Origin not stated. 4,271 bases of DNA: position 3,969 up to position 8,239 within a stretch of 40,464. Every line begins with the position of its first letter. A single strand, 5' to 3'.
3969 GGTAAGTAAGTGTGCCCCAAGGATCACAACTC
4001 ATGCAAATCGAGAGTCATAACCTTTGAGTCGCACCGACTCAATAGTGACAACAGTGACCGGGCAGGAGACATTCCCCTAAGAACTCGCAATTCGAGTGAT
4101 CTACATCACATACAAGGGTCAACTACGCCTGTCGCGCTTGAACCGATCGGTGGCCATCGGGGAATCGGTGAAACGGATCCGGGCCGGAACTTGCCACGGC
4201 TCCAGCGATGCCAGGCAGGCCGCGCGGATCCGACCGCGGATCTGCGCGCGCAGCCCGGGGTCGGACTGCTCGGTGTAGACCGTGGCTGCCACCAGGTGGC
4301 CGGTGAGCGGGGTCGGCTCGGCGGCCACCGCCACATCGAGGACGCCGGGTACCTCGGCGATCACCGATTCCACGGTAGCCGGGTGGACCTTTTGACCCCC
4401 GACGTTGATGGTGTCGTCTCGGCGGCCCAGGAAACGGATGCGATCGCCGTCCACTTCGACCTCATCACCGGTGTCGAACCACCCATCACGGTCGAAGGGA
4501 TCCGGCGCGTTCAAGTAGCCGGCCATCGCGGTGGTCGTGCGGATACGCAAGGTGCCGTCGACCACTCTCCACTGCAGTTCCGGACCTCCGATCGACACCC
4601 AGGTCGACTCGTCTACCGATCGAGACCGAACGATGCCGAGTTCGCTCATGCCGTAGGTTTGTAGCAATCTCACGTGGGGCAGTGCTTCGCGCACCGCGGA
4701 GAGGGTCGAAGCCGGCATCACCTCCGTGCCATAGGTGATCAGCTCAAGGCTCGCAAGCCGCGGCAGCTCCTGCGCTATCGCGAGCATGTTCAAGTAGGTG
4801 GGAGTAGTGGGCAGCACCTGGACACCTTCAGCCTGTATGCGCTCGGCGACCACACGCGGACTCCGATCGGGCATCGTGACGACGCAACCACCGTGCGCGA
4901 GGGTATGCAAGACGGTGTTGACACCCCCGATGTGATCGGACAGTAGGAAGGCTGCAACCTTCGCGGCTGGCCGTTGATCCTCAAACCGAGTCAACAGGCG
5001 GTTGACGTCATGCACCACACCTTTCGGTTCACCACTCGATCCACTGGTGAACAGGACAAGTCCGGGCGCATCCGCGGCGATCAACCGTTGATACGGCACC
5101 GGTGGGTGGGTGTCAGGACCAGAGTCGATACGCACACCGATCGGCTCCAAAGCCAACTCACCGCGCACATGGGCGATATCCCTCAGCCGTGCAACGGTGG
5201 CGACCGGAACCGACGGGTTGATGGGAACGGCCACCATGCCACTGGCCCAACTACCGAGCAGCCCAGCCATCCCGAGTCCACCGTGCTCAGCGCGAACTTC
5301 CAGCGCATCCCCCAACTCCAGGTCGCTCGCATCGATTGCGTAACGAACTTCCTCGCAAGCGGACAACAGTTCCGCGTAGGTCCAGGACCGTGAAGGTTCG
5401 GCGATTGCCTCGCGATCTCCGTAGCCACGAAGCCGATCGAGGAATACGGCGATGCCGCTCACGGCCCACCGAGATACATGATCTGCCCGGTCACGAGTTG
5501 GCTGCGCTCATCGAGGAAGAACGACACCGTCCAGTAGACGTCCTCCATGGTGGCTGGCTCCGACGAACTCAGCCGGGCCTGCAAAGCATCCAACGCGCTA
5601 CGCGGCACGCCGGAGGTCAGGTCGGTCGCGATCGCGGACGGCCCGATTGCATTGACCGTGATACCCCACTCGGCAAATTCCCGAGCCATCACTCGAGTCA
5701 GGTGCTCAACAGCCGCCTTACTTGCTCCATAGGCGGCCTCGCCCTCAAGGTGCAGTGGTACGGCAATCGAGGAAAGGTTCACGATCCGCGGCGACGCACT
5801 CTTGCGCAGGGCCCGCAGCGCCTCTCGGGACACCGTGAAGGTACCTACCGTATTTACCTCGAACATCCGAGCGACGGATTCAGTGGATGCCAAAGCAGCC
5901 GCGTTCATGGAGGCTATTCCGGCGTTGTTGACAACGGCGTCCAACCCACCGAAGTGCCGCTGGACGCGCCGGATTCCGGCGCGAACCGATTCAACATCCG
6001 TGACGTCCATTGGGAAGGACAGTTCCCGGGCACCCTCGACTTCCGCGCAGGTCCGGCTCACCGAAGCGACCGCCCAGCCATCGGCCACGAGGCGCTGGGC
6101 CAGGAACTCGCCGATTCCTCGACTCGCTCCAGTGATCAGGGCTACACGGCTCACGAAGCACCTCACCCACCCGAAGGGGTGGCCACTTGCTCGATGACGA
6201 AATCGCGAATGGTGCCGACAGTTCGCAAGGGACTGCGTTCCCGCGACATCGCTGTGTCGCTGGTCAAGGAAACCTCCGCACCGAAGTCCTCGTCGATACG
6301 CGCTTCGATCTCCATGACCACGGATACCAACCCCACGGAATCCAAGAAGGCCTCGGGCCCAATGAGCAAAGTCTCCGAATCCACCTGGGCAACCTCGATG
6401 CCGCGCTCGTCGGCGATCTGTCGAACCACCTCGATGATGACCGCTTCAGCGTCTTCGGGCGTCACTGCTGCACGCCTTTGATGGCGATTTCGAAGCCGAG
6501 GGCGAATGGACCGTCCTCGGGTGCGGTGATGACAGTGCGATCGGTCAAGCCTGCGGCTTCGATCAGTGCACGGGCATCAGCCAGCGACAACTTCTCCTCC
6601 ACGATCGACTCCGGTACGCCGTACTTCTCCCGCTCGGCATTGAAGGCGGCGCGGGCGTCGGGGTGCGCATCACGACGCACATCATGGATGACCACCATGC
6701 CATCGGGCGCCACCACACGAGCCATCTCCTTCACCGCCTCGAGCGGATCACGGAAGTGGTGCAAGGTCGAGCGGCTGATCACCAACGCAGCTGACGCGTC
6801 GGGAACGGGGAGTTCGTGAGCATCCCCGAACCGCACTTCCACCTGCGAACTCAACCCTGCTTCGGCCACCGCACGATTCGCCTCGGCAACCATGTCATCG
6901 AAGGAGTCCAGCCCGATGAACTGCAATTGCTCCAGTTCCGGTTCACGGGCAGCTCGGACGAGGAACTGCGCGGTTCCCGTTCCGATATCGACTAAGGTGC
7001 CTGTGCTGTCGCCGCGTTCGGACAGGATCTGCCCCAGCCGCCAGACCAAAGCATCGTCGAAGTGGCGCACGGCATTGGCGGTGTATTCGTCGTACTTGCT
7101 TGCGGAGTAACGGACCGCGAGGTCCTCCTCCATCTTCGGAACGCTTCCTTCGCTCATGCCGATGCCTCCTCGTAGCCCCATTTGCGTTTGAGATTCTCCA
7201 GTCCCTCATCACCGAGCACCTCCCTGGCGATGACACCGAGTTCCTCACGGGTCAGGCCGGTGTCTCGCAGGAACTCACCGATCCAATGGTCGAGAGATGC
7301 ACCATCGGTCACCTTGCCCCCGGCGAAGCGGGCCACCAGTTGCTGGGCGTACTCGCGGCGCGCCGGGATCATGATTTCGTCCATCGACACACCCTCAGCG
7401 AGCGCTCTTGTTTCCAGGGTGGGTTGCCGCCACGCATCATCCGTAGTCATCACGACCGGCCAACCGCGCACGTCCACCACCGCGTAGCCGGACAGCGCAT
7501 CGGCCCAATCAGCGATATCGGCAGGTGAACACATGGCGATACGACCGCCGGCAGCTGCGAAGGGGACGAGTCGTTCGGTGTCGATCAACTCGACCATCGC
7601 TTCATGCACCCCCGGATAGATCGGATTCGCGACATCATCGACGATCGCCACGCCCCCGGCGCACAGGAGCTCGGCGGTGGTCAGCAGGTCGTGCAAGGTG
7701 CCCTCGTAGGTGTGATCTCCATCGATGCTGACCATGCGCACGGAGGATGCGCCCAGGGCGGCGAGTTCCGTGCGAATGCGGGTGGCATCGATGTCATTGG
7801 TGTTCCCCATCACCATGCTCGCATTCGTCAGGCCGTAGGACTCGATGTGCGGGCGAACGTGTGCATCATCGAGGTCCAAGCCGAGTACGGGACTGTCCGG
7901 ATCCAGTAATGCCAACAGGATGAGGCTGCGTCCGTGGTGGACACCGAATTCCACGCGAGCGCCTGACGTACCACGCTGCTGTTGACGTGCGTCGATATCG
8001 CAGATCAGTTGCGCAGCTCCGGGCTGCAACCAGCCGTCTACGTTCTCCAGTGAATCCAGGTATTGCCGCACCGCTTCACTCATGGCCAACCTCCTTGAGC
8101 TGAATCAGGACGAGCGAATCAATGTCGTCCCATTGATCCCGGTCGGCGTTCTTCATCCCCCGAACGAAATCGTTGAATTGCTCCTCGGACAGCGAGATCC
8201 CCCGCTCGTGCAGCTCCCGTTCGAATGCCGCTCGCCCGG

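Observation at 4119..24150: Orphan 20-kb, 12-gene operon: a PUFA-synthase/PKSE-hybrid polyketide-lipid pathway with glycosylation and export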

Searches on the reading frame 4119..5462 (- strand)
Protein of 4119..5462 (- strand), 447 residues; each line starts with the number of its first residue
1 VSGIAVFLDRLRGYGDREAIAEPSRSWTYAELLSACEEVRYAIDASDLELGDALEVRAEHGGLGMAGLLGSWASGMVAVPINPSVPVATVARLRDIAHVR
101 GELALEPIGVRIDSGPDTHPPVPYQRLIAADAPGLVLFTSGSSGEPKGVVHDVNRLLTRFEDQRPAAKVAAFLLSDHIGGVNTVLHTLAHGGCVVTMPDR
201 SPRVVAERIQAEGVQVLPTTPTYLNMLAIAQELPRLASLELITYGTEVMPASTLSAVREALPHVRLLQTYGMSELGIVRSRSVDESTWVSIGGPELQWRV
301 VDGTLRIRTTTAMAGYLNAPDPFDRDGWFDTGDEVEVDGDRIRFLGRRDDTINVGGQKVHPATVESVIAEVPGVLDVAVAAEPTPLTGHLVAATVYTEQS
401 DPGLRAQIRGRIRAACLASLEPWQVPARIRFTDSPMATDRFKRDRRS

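Call 4: search_protein_families(library=pfam, proteins=[window:4119-5462:-], max_evalue=0.01)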
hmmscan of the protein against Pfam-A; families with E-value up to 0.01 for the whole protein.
window:4119-5462:- (447 aa): 3 families
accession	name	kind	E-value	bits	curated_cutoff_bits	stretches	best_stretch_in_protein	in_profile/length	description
PF00501.34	AMP-binding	-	3.2e-35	122.1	29.9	1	10-303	4-358/384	AMP-binding enzyme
PF13193.12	AMP-binding_C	-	6.6e-09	37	24.5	1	364-434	2-68/76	AMP-binding enzyme C-terminal domain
PF22471.2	Mcm2-like_OB_arc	-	0.0021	18.4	27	0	364-421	14-69/73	Mcm2-like, OB fold, archaea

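Call 10: search_protein_families(library=ncbifam, proteins=[window:4119-5462:-], max_evalue=0.001)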
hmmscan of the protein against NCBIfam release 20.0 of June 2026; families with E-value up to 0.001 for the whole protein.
window:4119-5462:- (447 aa): 94 families (the best 25 are shown)
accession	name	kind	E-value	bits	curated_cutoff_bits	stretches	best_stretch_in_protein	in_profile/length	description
NF004837.0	PRK06187.1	subfamily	3e-37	128.1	476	1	133-434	172-504/531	long-chain-fatty-acid--CoA ligase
TIGR01733.1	AA-adenyl-dom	subfamily_domain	2e-36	125.7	317.4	1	28-379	1-409/409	amino acid adenylation domain-containing protein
NF005801.1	PRK07656.1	equivalog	2.9e-32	112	657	1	129-433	162-484/500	FadD3 family acyl-CoA ligase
NF006182.0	PRK08316.1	subfamily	6.8e-31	107.3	663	2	127-434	167-499/523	fatty acyl-CoA synthetase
NF004511.1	PRK05852.1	equivalog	2.6e-28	99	650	1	124-445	150-497/505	FadD7 family fatty acid--CoA ligase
TIGR03098.1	ligase_PEP_1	hypoth_equivalog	1.4e-26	93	592.35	2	331-445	400-511/517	acyl-CoA ligase (AMP-forming), exosortase A system-associated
TIGR01923.1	menE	equivalog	3.9e-25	88.6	330.15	1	129-435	111-429/442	o-succinylbenzoate--CoA ligase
NF005877.1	PRK07824.1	equivalog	3.9e-24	85.4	345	1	133-445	44-355/362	o-succinylbenzoate--CoA ligase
NF005863.0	PRK07798.1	subfamily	1.2e-22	80.2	543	2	332-439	414-518/540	acyl-CoA synthetase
NF006167.0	PRK08308.1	equivalog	2.9e-22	79.1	513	1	129-431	99-390/414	acyl-CoA synthetase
NF006572.0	PRK09088.1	equivalog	1.8e-21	76.4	696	1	25-434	27-469/491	acyl-CoA synthetase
NF052580.1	Str24CoAsynCasG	equivalog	3.2e-21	75.3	750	2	302-437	399-534/548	steroid-24-oyl-CoA synthetase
NF006539.0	PRK09029.1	equivalog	3.4e-21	75.6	494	1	17-393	19-398/458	o-succinylbenzoate--CoA ligase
NF005797.0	PRK07638.1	equivalog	4.3e-21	75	518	1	131-445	143-472/487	acyl-CoA synthetase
NF005858.0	PRK07787.1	subfamily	3.3e-20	72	575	1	18-398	18-424/471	acyl-CoA synthetase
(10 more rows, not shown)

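Call 46: search_solved_structures(query=window:4119-5462:-, max_evalue=1e-10)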
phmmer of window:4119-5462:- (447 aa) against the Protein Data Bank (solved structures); distinct sequences matched with E-value up to 1e-10: 57.
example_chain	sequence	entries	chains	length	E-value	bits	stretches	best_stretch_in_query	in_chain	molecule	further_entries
3r44_A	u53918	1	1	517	3.3e-19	72.3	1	129-432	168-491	fatty acyl CoA synthetase FADD13 (FATTY-ACYL-CoA SYNTHETASE)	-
8xjz_C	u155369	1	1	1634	7e-18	68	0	129-279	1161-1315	Peptide synthetase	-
6sq8_A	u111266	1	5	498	2.1e-17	66.4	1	124-444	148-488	Fatty acid CoA ligase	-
6h1b_A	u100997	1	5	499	3e-17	65.9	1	123-434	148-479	Fatty acid CoA ligase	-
8ivi_A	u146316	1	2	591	5.7e-17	65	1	118-446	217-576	Medium/long-chain-fatty-acid--CoA ligase FadD8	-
3cw8_X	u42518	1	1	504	1.5e-16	63.6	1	120-395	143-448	4-chlorobenzoyl CoA ligase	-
1t5d_X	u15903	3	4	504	2.5e-16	62.9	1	120-395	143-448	4-chlorobenzoyl CoA ligase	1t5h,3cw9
2qvz_X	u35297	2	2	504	2.9e-16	62.6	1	120-395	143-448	4-Chlorobenzoate CoA Ligase/Synthetase | 4-Chlorobenzoate CoA Ligase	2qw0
7xbs_A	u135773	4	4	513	3.7e-16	62.3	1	12-276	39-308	CmnG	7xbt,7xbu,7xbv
2qvx_X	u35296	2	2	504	5.2e-16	61.8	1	120-395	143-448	4-Chlorobenzoate CoA Ligase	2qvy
3dlp_X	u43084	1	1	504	2.1e-15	59.8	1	120-395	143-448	4-Chlorobenzoate CoA Ligase/Synthetase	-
7thn_B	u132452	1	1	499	3e-15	59.3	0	20-286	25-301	L-proline--[L-prolyl-carrier protein] ligase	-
6mfy_A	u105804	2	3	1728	5.8e-15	58.3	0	16-399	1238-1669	Linear gramicidin synthase subunit A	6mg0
6mfz_A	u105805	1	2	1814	7.1e-15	58.1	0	16-399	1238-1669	Linear gramicidin synthase subunit A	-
9be3_A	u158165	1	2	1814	7.1e-15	58.1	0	16-399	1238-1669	Linear gramicidin synthase subunit A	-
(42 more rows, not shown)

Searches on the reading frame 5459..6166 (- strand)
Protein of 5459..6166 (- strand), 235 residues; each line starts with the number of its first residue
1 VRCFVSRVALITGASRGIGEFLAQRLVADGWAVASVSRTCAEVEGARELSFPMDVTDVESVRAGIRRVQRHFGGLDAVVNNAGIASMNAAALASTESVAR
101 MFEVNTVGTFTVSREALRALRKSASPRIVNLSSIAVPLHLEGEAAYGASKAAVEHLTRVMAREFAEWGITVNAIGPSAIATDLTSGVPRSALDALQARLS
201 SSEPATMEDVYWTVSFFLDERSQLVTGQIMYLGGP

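Call 4: search_protein_families(library=pfam, proteins=[window:5459-6166:-], max_evalue=0.01)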
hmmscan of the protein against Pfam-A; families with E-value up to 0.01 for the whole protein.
window:5459-6166:- (235 aa): 7 families
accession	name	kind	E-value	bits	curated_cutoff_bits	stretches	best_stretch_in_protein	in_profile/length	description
PF00106.31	adh_short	-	2.4e-47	161.4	26.6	1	7-186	1-189/195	short chain dehydrogenase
PF13561.12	adh_short_C2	-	2.5e-46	158.6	27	1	13-232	1-231/236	Enoyl-(Acyl carrier protein) reductase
PF01370.27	Epimerase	-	2.4e-10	40.7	20.9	1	9-194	1-193/240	NAD dependent epimerase/dehydratase family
PF08659.16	KR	-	4e-08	33.8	22.6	1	9-162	3-165/180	KR domain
PF16363.11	GDP_Man_Dehyd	-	3.8e-05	23.7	27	1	10-190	1-200/332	GDP-mannose 4,6 dehydratase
PF13460.12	NAD_binding_10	-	0.0017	18.7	27.2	1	13-138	1-103/184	NAD(P)H-binding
PF04321.23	RmlD_sub_bind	-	0.0056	16.2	27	1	10-117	4-90/287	RmlD substrate binding domain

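Call 10: search_protein_families(library=ncbifam, proteins=[window:5459-6166:-], max_evalue=0.001)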
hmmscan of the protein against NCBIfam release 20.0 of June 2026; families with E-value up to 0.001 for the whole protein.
window:5459-6166:- (235 aa): 231 families (the best 25 are shown)
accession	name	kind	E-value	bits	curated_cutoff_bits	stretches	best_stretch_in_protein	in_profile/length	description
NF004198.0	PRK05653.1-3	equivalog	1.9e-42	145.4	296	1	5-234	6-244/248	3-oxoacyl-ACP reductase FabG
TIGR01830.1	3oxo_ACP_reduc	equivalog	7.6e-42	143.6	297.75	1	9-234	1-236/239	3-oxoacyl-[acyl-carrier-protein] reductase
NF005559.1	PRK07231.1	subfamily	7.7e-42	143.5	215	1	6-234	4-245/249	glucose 1-dehydrogenase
NF005309.0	PRK06841.1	subfamily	6.2e-40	137.3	286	1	6-232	15-248/255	GolD/DthD family dehydrogenase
NF009464.0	PRK12824.1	subfamily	4.7e-39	134.5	269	1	6-233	2-239/245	3-oxoacyl-ACP reductase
NF005067.0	PRK06484.1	equivalog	1.6e-38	132.6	713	1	6-233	273-508/524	short chain dehydrogenase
NF005893.0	PRK07856.1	equivalog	4.2e-38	131.1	255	1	5-232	8-237/255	SDR family oxidoreductase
NF009466.0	PRK12826.1-2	subfamily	6.5e-38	130.6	222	1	6-232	3-240/248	3-oxoacyl-ACP reductase FabG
NF040605.2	mycolic_FabG1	exception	1.5e-37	129.7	420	1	6-233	1-226/233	3-oxoacyl-ACP reductase FabG1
NF052558.1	MBtsdlDhBudC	equivalog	2.5e-37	128.8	270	1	4-231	1-236/250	meso-2,3-butanediol dehydrogenase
NF005753.0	PRK07577.1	equivalog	9.8e-37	126.7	310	1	6-234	3-230/237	SDR family oxidoreductase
NF004197.0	PRK05653.1-1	equivalog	1e-36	126.9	332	1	5-234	6-244/249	3-oxoacyl-ACP reductase FabG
NF004823.0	PRK06179.1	subfamily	1.3e-36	126.4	310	1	6-189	5-189/271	oxidoreductase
TIGR02415.1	23BDH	subfamily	1.6e-36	126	304.35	1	7-233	1-248/254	acetoin reductase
NF004791.0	PRK06138.1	equivalog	7.2e-36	123.8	312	1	6-234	5-247/252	SDR family oxidoreductase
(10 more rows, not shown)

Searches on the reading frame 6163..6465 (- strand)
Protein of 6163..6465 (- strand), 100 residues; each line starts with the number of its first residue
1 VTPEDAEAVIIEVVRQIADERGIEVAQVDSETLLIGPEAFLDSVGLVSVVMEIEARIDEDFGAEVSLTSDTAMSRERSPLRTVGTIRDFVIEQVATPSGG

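Call 4: search_protein_families(library=pfam, proteins=[window:6163-6465:-], max_evalue=0.01)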
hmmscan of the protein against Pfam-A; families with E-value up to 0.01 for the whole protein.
window:6163-6465:- (100 aa): 0 families

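Call 10: search_protein_families(library=ncbifam, proteins=[window:6163-6465:-], max_evalue=0.001)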
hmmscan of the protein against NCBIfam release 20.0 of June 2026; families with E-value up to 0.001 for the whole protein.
window:6163-6465:- (100 aa): 0 families

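Call 78: search_protein_families(library=pfam, proteins=[window:6163-6465:-], max_evalue=5)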
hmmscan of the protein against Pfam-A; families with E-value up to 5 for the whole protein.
window:6163-6465:- (100 aa): 1 family
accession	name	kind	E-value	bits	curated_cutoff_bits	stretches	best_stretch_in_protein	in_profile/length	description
PF23916.1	TIM-barrel_EndoS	-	0.21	11.7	27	1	6-93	85-168/238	Endo-beta-N-acetylglucosaminidase EndoS TIM-barrel domain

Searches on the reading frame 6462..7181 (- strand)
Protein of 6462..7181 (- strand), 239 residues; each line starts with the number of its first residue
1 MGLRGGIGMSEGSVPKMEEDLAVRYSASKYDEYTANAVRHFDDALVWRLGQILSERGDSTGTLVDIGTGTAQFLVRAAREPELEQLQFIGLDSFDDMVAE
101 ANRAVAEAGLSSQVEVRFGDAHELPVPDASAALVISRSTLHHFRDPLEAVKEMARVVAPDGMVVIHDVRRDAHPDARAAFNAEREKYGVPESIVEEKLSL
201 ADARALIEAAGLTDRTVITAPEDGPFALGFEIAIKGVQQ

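Call 4: search_protein_families(library=pfam, proteins=[window:6462-7181:-], max_evalue=0.01)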
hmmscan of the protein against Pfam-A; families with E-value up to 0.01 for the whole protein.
window:6462-7181:- (239 aa): 12 families
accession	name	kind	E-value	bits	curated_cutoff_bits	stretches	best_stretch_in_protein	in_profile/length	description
PF08241.18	Methyltransf_11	-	8.6e-19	68.4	21.2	1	64-165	1-95/95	Methyltransferase domain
PF13847.12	Methyltransf_31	-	1.5e-17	64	27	1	61-187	5-129/145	Methyltransferase domain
PF13649.12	Methyltransf_25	-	5.3e-17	62.7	27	1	64-161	2-97/97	Methyltransferase domain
PF13489.12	Methyltransf_23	-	1.5e-14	54.5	27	1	47-208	10-152/164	Methyltransferase domain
PF08242.18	Methyltransf_12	-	7.4e-12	46.3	30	1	64-163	1-98/98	Methyltransferase domain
PF01209.24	Ubie_methyltran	-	3.3e-11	43.4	20.1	1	27-181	17-167/233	ubiE/COQ5 methyltransferase family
PF13578.12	Methyltransf_24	-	3.6e-05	25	26.3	1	66-168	3-105/105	Methyltransferase domain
PF24675.1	NpmA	-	0.00013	21.8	60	1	55-106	19-69/214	16S rRNA (adenine(1408)-N(1))-methyltransferase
PF01170.24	UPF0020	-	0.0012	19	22.3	1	76-136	67-127/197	RMKL-like, methyltransferase domain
PF00891.24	Methyltransf_2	-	0.002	17.9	22.3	1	61-175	64-174/210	O-methyltransferase domain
PF02353.26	CMAS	-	0.0038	17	27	1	61-172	64-171/273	Mycolic acid cyclopropane synthetase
PF02390.23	Methyltransf_4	-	0.0054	16.7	24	0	62-121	4-60/173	Putative methyltransferase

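Call 10: search_protein_families(library=ncbifam, proteins=[window:6462-7181:-], max_evalue=0.001)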
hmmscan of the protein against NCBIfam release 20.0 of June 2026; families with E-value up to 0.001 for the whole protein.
window:6462-7181:- (239 aa): 28 families (the best 25 are shown)
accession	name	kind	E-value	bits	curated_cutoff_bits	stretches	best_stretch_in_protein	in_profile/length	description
TIGR01934.1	MenG_MenH_UbiE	subfamily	1.1e-14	54.2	158.35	1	27-173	9-149/223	ubiquinone/menaquinone biosynthesis methyltransferase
NF001244.0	PRK00216.1-5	equivalog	1.3e-14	54.1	216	1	27-174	18-162/236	bifunctional demethylmenaquinone methyltransferase/2-methoxy-6-polyprenyl-1,4-benzoquinol methylase UbiE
NF045667.1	MTase_DVU1556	equivalog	2.6e-13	49.9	155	1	61-213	24-161/213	DVU_1556 family methyltransferase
NF001243.0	PRK00216.1-4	equivalog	6.6e-13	48.5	235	1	28-169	18-155/237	demethylmenaquinone methyltransferase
TIGR02072.1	BioC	equivalog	8e-13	48.8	184.95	1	27-181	6-148/244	malonyl-ACP O-methyltransferase BioC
NF008823.0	PRK11873.1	subfamily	1.6e-12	47.5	263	1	62-170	80-186/272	arsenite methyltransferase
TIGR02752.1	MenG_heptapren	equivalog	3.3e-12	46.4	419.85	1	28-171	16-155/231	demethylmenaquinone methyltransferase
NF052510.1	methyltran_MpqE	exception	3.8e-11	42.8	335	1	36-178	23-164/234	methyl-plastoquinone biosynthesis methyltransferase MpqE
NF043040.1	corrin_prot_MT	hypoth_equivalog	4.4e-10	39.4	180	1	59-184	41-166/216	corrinoid protein-associated methyltransferase CpaM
NF041537.1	ArsM_AhpD_UU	exception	1.2e-09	37.5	510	1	61-167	78-182/345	arsenite methyltransferase/AhpD domain selenoprotein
NF040539.1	AST_met_ArsM_2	exception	4.5e-09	36.5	240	1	61-167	58-165/262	putative arsinothricin biosynthesis methyltransferase ArsM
NF047649.1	MTase_UXPK_star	exception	8.4e-09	34.8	460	1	61-168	79-184/283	methyltransferase/UXPK-star double selenoprotein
TIGR00091.1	TIGR00091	equivalog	4.5e-07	29.4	112.65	1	61-160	18-113/194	tRNA (guanosine(46)-N7)-methyltransferase TrmB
NF038099.1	AsSugarArsM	exception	5.1e-07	29.2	400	1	87-167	85-173/321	arsenosugar biosynthesis arsenite methyltransferase ArsM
NF001240.0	PRK00216.1-1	equivalog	5.1e-07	29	378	1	27-170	33-173/251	bifunctional demethylmenaquinone methyltransferase/2-methoxy-6-polyprenyl-1,4-benzoquinol methylase UbiE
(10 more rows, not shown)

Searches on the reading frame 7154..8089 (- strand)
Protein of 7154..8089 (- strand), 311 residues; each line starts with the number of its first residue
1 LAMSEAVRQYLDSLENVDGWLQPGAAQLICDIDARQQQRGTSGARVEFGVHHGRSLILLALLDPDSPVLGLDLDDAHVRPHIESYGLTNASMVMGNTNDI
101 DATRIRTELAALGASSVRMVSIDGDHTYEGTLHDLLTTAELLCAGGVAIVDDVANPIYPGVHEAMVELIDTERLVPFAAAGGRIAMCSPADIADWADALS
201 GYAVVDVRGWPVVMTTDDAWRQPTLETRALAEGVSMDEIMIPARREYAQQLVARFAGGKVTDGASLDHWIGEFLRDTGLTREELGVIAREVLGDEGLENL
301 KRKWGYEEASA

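Call 4: search_protein_families(library=pfam, proteins=[window:7154-8089:-], max_evalue=0.01)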
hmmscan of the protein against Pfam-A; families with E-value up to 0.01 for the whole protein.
window:7154-8089:- (311 aa): 2 families
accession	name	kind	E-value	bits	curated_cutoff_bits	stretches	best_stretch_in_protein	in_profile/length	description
PF13578.12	Methyltransf_24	-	7.8e-12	46.5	26.3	1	46-153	1-105/105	Methyltransferase domain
PF04989.18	RMNT_CmcI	-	2e-06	28.1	23.2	1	46-153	37-148/206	Rhamnosyl O-methyltransferase/CmcI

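Call 10: search_protein_families(library=ncbifam, proteins=[window:7154-8089:-], max_evalue=0.001)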
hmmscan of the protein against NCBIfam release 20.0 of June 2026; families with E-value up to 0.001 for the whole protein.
window:7154-8089:- (311 aa): 0 families

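Call 47: search_solved_structures(query=window:7154-8083:-, max_evalue=0.01)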
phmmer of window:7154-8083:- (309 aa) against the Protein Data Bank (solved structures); distinct sequences matched with E-value up to 0.01: 0.
